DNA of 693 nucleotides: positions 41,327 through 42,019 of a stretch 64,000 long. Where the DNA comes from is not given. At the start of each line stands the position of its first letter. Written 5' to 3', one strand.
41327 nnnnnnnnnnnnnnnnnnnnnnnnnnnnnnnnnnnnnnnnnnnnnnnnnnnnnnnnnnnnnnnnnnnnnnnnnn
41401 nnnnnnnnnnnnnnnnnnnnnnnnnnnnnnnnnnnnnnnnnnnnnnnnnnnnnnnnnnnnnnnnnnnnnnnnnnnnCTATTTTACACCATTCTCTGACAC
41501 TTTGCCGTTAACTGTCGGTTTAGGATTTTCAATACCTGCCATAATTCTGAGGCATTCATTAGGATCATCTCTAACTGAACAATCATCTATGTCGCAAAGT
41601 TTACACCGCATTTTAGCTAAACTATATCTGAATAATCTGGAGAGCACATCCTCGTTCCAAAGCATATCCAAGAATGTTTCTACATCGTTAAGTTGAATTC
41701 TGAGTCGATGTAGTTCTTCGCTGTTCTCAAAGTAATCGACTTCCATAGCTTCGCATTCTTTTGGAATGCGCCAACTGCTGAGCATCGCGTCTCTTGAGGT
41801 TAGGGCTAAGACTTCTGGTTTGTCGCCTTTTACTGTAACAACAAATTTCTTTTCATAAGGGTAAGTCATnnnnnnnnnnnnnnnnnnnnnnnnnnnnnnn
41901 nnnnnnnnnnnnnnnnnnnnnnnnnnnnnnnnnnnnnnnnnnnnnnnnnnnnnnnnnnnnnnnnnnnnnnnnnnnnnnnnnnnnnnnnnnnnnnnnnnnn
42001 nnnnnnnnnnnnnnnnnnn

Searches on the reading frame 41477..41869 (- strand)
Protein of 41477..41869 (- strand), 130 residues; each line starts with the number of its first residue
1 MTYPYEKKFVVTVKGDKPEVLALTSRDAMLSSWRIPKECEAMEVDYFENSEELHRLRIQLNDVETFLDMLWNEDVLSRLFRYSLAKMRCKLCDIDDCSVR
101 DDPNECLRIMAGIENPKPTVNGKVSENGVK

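Call 3: search_protein_families(library=pfam, proteins=[window:41477-41869:-], max_evalue=1)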
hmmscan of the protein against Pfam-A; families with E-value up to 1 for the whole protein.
window:41477-41869:- (130 aa): 2 families
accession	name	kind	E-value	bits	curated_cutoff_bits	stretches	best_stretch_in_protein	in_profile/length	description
PF24506.1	KNTC1_N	-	0.035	13.8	27.1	1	9-96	192-279/376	KNTC1, N-terminal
PF12825.12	DUF3818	-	0.18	11.2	25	1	40-84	200-243/338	Domain of unknown function in PX-proteins (DUF3818)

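Call 4: search_protein_families(library=phrogs, proteins=[window:41477-41869:-], max_evalue=0.01)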
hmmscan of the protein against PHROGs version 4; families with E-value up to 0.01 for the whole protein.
window:41477-41869:- (130 aa): 0 families

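Call 89: search_protein_families(library=padloc, proteins=[window:41477-41869:-], max_evalue=0.1)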
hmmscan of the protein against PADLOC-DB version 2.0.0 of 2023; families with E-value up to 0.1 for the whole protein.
window:41477-41869:- (130 aa): 0 families
